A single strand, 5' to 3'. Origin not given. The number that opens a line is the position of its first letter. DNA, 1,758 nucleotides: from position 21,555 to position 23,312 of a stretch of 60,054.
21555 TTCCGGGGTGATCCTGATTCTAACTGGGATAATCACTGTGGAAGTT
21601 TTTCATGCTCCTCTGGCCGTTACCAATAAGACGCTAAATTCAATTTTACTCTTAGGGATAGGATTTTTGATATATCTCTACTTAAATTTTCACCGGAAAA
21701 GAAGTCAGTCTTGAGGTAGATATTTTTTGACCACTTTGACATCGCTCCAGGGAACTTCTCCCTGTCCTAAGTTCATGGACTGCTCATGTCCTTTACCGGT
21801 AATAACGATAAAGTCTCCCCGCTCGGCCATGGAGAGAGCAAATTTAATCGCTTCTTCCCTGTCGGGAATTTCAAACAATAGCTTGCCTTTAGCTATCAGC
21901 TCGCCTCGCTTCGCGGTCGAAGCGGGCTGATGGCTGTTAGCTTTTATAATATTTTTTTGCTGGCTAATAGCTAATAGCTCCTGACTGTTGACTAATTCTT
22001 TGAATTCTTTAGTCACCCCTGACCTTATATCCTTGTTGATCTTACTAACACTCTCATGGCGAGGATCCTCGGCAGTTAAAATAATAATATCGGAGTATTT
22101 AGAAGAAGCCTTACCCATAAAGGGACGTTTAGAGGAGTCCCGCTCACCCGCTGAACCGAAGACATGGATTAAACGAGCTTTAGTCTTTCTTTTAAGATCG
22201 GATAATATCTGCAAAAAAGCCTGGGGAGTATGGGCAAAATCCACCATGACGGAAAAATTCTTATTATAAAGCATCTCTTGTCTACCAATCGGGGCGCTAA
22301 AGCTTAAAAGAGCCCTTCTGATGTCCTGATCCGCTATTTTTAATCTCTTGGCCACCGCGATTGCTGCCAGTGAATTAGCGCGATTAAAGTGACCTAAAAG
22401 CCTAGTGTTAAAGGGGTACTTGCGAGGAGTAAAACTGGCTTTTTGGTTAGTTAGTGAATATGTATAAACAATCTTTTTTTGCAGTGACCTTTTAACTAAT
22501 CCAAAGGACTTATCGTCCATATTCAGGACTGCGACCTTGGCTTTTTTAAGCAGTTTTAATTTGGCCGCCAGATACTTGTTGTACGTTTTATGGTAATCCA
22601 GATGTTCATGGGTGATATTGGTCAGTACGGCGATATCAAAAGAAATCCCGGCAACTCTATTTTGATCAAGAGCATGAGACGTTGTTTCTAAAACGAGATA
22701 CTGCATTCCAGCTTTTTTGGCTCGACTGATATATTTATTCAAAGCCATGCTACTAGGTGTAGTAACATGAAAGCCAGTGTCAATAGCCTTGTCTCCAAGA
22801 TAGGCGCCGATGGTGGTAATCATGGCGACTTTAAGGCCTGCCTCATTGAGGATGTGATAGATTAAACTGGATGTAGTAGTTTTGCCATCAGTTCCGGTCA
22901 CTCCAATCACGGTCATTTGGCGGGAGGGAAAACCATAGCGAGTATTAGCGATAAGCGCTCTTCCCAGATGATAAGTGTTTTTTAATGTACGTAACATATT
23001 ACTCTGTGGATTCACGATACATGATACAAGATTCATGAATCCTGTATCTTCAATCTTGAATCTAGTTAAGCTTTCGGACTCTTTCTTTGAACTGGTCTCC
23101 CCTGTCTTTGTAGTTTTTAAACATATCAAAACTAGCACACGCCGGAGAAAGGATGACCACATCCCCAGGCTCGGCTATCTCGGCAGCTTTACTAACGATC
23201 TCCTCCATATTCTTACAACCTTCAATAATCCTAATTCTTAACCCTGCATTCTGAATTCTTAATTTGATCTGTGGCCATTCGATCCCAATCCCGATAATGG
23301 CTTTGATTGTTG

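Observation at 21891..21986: Second in-frame copy of the same element inside murE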

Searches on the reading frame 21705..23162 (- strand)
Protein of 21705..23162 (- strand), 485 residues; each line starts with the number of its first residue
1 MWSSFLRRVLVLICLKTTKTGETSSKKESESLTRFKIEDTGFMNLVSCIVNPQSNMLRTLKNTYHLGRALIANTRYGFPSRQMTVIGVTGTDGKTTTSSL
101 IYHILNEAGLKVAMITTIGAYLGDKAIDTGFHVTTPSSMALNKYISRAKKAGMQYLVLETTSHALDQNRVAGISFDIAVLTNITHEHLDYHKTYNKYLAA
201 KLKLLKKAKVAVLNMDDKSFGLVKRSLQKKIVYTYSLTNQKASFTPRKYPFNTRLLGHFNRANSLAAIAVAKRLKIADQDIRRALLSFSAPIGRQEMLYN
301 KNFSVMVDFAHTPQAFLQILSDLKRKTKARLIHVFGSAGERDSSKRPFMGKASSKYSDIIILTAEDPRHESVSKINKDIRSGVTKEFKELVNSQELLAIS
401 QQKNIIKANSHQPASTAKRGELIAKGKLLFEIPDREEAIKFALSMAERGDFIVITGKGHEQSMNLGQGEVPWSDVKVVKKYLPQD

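Call 11: search_protein_families(library=pfam, proteins=[window:21705-23162:-])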
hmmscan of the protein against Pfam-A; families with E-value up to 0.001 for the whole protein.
window:21705-23162:- (485 aa): 2 families
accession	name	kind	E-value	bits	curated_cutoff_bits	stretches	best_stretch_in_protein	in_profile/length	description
PF08245.18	Mur_ligase_M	-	7.8e-43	147.2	24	1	88-271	1-200/200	Mur ligase middle domain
PF02875.26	Mur_ligase_C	-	1.1e-24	88.1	28.4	1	293-393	1-104/127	Mur ligase, glutamate ligase domain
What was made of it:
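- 21705..22997 (-): Host gene 1: MurE-type Mur ligase (430 aa from Met56 of the ORF 21705-23162). It has no N-terminal Mur ligase domain. Pfam (call 11).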

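Call 17: find_homologous_proteins(query=window:21705-23162:-, max_evalue=1e-30)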
Query window:21705-23162:- (485 aa): 7999 proteins with E <= 1e-30 among 8000 candidates; the best 120 are listed.
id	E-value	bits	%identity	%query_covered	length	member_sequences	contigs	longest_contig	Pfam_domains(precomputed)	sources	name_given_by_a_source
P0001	9.9e-276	933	99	89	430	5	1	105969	PF02875.27,PF08245.19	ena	-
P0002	2.0e-210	718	87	82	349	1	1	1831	PF02875.27,PF08245.19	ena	-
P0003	7.5e-167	574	61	88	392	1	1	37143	PF02875.27,PF08245.19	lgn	-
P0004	2.3e-160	553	62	88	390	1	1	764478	PF02875.27,PF08245.19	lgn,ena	-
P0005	3.7e-151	522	56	87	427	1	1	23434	PF02875.27,PF08245.19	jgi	jgi:UDP-N-acetylmuramoyl-L-alanyl-D-glutamate--2,6-diaminopimelate ligase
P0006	6.3e-150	518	57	88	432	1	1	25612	PF02875.27,PF08245.19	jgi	jgi:UDP-N-acetylmuramoyl-L-alanyl-D-glutamate--2,6-diaminopimelate ligase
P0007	1.5e-146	507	57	88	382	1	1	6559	PF02875.27,PF08245.19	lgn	-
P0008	3.4e-146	506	54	88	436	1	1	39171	PF02875.27,PF08245.19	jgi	jgi:UDP-N-acetylmuramoyl-L-alanyl-D-glutamate--2,6-diaminopimelate ligase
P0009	5.9e-145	502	57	88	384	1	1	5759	PF02875.27,PF08245.19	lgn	-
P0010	2.1e-144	500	55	87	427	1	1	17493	PF02875.27,PF08245.19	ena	-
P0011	6.7e-143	495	56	88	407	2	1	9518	PF02875.27,PF08245.19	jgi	-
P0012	8.6e-143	495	55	87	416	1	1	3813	PF02875.27,PF08245.19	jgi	jgi:UDP-N-acetylmuramoyl-L-alanyl-D-glutamate--2,6-diaminopimelate ligase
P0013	9.0e-143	495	55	88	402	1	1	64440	PF02875.27,PF08245.19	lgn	-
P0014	1.6e-142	494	55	88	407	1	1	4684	PF02875.27,PF08245.19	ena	-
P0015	1.9e-142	494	56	88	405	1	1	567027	PF02875.27,PF08245.19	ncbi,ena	-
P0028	2.9e-138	480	50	88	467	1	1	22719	PF02875.27,PF08245.19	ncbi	-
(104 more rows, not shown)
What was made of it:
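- On Rickettsia palindromic elements: The host is a Microgenomates-type Patescibacterium (call 17).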

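Call 20: find_encoding_contigs(protein=P0001, flank=10000, max_places=3)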
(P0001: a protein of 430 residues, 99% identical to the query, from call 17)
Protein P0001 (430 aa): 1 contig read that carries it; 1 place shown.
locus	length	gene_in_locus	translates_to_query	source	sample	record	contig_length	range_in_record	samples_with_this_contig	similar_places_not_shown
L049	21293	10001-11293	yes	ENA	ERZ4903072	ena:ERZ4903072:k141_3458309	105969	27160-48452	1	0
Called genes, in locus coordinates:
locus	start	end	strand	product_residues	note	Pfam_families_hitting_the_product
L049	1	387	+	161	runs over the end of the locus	-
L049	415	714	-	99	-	PF15738:YafQ_toxin (weak)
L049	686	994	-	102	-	PF04221:RelB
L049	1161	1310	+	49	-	-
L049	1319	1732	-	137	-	PF02823:ATP-synt_DE_N, PF00401:ATP-synt_DE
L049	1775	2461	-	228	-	-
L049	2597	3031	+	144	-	PF20393:Pro_CA_2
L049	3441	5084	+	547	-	-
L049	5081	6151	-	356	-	PF00486:Trans_reg_C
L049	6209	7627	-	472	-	PF02874:ATP-synt_ab_N, PF00006:ATP-synt_ab, PF22919:ATP-synt_VA_C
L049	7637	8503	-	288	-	PF00231:ATP-synt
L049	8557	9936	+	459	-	PF21799:MurD-like_N (weak), PF08245:Mur_ligase_M, PF02875:Mur_ligase_C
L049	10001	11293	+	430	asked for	PF08245:Mur_ligase_M, PF02875:Mur_ligase_C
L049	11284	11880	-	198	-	-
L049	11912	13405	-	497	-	PF02874:ATP-synt_ab_N, PF00006:ATP-synt_ab, PF00306:ATP-synt_ab_C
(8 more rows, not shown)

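Call 23: find_encoding_contigs(protein=P0003, flank=10000, max_places=2)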
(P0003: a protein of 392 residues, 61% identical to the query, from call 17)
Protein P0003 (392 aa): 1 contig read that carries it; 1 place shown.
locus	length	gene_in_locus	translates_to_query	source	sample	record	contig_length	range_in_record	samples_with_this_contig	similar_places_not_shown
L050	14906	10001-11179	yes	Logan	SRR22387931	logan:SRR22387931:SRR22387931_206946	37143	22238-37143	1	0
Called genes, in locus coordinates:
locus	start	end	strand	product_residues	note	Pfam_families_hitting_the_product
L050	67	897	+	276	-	-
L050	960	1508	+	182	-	-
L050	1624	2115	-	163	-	-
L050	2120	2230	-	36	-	-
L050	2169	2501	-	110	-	-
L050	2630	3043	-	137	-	PF02823:ATP-synt_DE_N, PF00401:ATP-synt_DE (weak)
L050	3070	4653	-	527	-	-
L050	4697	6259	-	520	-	-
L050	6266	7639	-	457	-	PF02874:ATP-synt_ab_N, PF00006:ATP-synt_ab, PF22919:ATP-synt_VA_C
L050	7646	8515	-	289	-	PF00231:ATP-synt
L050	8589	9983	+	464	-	PF01262:AlaDh_PNT_C (faint), PF21799:MurD-like_N, PF08245:Mur_ligase_M, PF02875:Mur_ligase_C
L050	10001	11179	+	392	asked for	PF08245:Mur_ligase_M, PF02875:Mur_ligase_C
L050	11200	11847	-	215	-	-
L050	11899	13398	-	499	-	PF02874:ATP-synt_ab_N, PF00006:ATP-synt_ab, PF00306:ATP-synt_ab_C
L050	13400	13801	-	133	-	PF00213:OSCP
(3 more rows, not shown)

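Call 24: find_encoding_contigs(protein=P0004, flank=10000, max_places=2)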
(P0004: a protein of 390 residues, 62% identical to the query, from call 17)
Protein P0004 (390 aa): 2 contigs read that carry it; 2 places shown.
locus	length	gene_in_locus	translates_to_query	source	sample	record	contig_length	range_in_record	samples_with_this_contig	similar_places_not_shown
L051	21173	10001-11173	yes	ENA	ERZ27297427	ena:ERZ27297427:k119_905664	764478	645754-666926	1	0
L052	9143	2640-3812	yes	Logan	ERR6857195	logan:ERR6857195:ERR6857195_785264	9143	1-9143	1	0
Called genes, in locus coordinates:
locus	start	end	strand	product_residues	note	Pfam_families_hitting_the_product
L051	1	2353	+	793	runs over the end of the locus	-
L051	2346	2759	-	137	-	PF02823:ATP-synt_DE_N, PF00401:ATP-synt_DE (weak)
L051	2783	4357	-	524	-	-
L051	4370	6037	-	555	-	PF00916:Sulfate_transp, PF01740:STAS (weak)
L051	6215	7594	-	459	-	PF02874:ATP-synt_ab_N, PF00006:ATP-synt_ab, PF22919:ATP-synt_VA_C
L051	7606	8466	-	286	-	PF00231:ATP-synt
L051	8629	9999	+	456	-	PF21799:MurD-like_N (weak), PF08245:Mur_ligase_M, PF02875:Mur_ligase_C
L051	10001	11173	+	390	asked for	PF08245:Mur_ligase_M, PF02875:Mur_ligase_C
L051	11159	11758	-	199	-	PF00702:Hydrolase, PF13419:HAD_2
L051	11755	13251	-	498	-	PF02874:ATP-synt_ab_N, PF00006:ATP-synt_ab, PF00306:ATP-synt_ab_C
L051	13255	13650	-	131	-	PF00213:OSCP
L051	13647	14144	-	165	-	PF00430:ATP-synt_B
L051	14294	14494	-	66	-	PF00137:ATP-synt_C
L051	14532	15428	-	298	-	PF00119:ATP-synt_A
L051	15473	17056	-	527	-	-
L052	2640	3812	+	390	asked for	PF08245:Mur_ligase_M, PF02875:Mur_ligase_C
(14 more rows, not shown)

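Call 60: predict_structure(alignment_id=A4)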
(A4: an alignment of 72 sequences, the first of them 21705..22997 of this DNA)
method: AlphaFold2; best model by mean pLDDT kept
length: 430 residues; sequences in the alignment: 72
mean_pLDDT: 91.6   pTM: 0.89
mean pLDDT of the five models: 91.6, 90.8, 90.2, 89.6, 89.3
residues with pLDDT >= 90: 348; 70-90: 44; 50-70: 38; < 50: 0
segments of 3 or more residues with pLDDT < 50: none
pLDDT, mean of each block of 10 residues (from residue 1): 92 97 97 95 97 97 91 71 94 97 96 97 96 89 97 98 96 97 98 96 94 99 98 91 95 93 95 96 91 97 97 95 97 79 67 55 59 94 95 96 86 92 88
secondary structure, 60 per line:
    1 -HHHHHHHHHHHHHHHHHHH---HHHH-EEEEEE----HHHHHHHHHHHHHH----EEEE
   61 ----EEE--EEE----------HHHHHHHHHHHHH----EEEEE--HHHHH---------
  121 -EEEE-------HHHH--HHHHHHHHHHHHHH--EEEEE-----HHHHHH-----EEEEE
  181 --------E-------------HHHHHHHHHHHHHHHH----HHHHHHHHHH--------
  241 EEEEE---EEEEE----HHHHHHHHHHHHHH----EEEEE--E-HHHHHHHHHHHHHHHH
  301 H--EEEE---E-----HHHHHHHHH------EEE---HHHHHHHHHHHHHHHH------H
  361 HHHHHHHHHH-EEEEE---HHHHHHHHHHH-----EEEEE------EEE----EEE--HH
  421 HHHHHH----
elements in order: H2-20 H24-27 E29-34 H39-52 E57-60 E65-67 E70-72 H83-95 E100-104 H107-111 E122-125 H133-136 H139-152 E155-159 H165-170 E176-180 H203-218 H223-232 E241-245 E249-253 H258-271 E276-280 H285-301 E304-307 H317-325 E332-334 H338-353 H360-370 E372-376 H380-390 E396-400 E407-409 E414-416 H419-426
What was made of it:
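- The AlphaFold model has mean pLDDT 91.6, falling to 55-79 over the insert (call 60). The insert is modelled as a helical hairpin (call 60). The insert has low model confidence (call 60).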

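Call 68: find_encoding_contigs(protein=P0028, flank=1000, max_places=1)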
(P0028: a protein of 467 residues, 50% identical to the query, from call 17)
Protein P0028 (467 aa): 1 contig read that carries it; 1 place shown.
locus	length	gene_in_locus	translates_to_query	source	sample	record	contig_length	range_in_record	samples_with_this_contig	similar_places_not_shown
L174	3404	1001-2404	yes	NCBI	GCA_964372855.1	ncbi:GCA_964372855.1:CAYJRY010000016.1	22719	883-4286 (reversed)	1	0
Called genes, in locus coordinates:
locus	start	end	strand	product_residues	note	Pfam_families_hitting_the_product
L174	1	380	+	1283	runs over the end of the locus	PF00270:DEAD (weak)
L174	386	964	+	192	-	-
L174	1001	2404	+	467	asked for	PF08245:Mur_ligase_M, PF02875:Mur_ligase_C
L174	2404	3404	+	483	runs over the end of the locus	PF01225:Mur_ligase, PF08245:Mur_ligase_M, PF02875:Mur_ligase_C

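Call 83: search_solved_structures(query=window:21705-22997:-, max_evalue=1e-20, show_alignments=1)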
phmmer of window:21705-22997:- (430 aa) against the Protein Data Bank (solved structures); distinct sequences matched with E-value up to 1e-20: 13.
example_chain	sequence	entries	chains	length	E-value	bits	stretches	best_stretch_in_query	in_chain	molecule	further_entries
4bub_A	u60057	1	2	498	5.3e-61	210.3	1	14-332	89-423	UDP-N-ACETYLMURAMOYL-L-ALANYL-D-GLUTAMATE--LD-LYSINE LIGASE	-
8w9z_N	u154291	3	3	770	1.1e-55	192.7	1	14-332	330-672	UDP-N-acetylmuramoyl-L-alanyl-D-glutamate--2, 6-diaminopimelate ligase-like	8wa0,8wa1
7d27_A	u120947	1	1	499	5e-52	180.8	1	27-189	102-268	UDP-N-acetylmuramoyl-L-alanyl-D-glutamate--2,6-diaminopimelate ligase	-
2wtz_A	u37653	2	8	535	1.5e-48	169.3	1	16-163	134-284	UDP-N-ACETYLMURAMOYL-L-ALANYL-D-GLUTAMATE--2,6-DIAMINOPIMELATE LIGASE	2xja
8qma_O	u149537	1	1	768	1.2e-46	163.1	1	14-335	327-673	PAP11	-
8r5o_Q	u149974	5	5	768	2.2e-46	162.2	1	14-335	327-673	PAP11 | PAP11, MurE-like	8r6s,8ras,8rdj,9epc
8g6p_A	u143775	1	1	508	3e-45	158.5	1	16-327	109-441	UDP-N-acetylmuramoyl-L-alanyl-D-glutamate--2,6-diaminopimelate ligase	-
8f5d_A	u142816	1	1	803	7.8e-45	157.1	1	16-188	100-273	Multifunctional fusion protein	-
4c12_A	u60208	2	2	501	4.2e-43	151.4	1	14-330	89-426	UDP-N-ACETYLMURAMOYL-L-ALANYL-D-GLUTAMATE--L-LYSINE LIGASE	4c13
7b53_A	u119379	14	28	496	7.2e-40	140.7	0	16-163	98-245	UDP-N-acetylmuramoyl-L-alanyl-D-glutamate--2,6-diaminopimelate ligase | UDP-N-acetylmuramoyl-L-alanyl-D-glutamate-2,6-diaminopimelate ligase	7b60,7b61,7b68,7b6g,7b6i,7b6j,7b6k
1e8c_A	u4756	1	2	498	7.3e-40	140.7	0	16-163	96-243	UDP-N-ACETYLMURAMOYLALANYL-D-GLUTAMATE--2,6-DIAMINOPIMELATE LIGASE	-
7b6o_A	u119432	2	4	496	9.3e-40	140.4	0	16-163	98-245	UDP-N-acetylmuramoyl-L-alanyl-D-glutamate-2,6-diaminopimelate ligase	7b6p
8xzv_J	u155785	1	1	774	1.4e-39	139.8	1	16-329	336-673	MurE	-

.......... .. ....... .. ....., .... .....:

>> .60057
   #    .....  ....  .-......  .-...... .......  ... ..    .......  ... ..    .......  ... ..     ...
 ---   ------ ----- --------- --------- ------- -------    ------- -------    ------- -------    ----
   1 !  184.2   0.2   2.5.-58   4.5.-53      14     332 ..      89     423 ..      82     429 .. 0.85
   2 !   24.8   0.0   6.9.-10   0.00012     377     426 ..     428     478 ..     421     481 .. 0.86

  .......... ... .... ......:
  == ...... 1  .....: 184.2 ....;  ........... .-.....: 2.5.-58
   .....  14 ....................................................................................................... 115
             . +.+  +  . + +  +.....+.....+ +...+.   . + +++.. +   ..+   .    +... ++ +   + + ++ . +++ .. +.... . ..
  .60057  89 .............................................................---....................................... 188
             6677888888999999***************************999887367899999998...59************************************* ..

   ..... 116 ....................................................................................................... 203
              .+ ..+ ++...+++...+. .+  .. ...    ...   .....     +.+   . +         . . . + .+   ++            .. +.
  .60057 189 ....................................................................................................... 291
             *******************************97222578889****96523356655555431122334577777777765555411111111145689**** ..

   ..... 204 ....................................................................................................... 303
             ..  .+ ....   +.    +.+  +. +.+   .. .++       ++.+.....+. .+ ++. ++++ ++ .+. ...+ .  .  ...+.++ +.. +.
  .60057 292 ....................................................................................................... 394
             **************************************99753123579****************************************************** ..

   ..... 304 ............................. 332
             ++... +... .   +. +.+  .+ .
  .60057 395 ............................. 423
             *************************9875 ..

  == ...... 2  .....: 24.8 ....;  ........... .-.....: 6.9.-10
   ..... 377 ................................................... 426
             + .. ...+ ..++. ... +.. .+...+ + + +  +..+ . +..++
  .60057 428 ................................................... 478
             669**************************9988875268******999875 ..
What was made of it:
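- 21885..22001 (-): Whole 117-nt (39-codon) insertion in the MurE-type ligase: K388-G426, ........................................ The 4BUB alignment breaks at query 332/377 (call 83). pLDDT is 55-79 in a model whose mean is 91.6 (call 60).
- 21705..22997 (-): PDB (call 83).
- On MurE (host gene): 4BUB at E = 5e-61 (call 83).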

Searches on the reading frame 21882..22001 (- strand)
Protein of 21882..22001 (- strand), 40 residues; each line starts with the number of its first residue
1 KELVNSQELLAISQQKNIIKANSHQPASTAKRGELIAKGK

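Call 85: find_homologous_proteins(query=window:21882-22001:-, max_evalue=10)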
Query seq(40 aa): no candidate shares three 5-residue words with the query. No homologue found.
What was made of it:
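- Tried and rejected: A 40-aa insert query returned nothing ('no candidate shares three words') and used up the last protein search (call 85).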
